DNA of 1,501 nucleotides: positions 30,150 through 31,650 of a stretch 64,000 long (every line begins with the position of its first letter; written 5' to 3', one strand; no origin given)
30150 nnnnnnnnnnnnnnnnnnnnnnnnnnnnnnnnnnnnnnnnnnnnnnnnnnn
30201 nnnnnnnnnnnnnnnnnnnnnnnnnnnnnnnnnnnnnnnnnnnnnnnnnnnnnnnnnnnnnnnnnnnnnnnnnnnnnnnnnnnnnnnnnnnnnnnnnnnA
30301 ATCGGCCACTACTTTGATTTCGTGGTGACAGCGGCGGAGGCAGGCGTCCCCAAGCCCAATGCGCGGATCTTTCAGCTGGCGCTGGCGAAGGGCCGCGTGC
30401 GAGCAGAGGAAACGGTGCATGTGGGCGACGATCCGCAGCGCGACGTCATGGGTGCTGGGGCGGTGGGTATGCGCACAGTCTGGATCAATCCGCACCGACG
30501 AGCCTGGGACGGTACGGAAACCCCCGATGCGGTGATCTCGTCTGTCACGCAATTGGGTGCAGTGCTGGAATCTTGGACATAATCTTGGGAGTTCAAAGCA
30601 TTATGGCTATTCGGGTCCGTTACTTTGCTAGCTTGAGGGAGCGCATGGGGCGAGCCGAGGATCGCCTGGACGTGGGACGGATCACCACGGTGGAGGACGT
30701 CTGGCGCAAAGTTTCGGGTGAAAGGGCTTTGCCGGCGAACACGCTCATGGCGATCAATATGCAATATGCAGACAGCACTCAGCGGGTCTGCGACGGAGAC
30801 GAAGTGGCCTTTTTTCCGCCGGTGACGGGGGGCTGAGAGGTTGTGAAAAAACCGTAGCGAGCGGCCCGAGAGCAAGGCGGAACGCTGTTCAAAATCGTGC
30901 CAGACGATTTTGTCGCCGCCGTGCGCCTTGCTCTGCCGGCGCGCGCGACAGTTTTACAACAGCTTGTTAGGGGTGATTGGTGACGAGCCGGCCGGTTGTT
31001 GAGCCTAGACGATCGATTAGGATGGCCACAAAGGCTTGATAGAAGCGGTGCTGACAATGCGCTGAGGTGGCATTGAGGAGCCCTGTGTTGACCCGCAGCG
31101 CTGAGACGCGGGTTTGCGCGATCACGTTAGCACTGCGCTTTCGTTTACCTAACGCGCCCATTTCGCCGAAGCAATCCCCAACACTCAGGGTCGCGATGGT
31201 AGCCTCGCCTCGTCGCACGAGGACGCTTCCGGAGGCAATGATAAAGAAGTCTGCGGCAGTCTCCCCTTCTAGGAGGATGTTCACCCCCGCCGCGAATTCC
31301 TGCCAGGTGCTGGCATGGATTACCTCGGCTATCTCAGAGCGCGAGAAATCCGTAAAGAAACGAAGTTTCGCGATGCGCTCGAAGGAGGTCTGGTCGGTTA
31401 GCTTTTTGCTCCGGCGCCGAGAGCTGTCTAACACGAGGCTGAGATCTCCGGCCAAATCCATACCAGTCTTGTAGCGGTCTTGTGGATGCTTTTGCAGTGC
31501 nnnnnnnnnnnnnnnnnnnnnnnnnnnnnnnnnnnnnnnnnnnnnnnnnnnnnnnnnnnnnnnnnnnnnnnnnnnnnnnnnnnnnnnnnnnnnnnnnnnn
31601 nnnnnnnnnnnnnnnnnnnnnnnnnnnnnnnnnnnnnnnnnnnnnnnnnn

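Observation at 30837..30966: Hybrid type-2/type-1 element forms a near-perfect 130-bp palindrome spanning exactly from one stop codon to the convergent stop codon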

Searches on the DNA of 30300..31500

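Call 12: search_rna_families(source=window, start=30300, end=31500, threshold=evalue, max_evalue=1)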
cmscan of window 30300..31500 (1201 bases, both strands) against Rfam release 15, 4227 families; matches with E-value up to 1: 1.
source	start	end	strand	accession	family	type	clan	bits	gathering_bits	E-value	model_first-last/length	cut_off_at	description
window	30760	30815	+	RF01388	isrD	Gene; sRNA;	-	18.6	37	0.84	1-51/51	no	isrD Hfq binding RNA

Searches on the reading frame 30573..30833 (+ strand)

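Call 13: search_protein_families(library=pfam, proteins=[window:30573-30833:+])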
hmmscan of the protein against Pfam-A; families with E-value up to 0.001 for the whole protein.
window:30573-30833:+ (87 aa): 1 family
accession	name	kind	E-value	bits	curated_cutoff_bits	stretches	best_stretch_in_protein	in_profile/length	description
PF02597.26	ThiS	-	3.7e-14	53.5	22.5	1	15-87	1-76/76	ThiS family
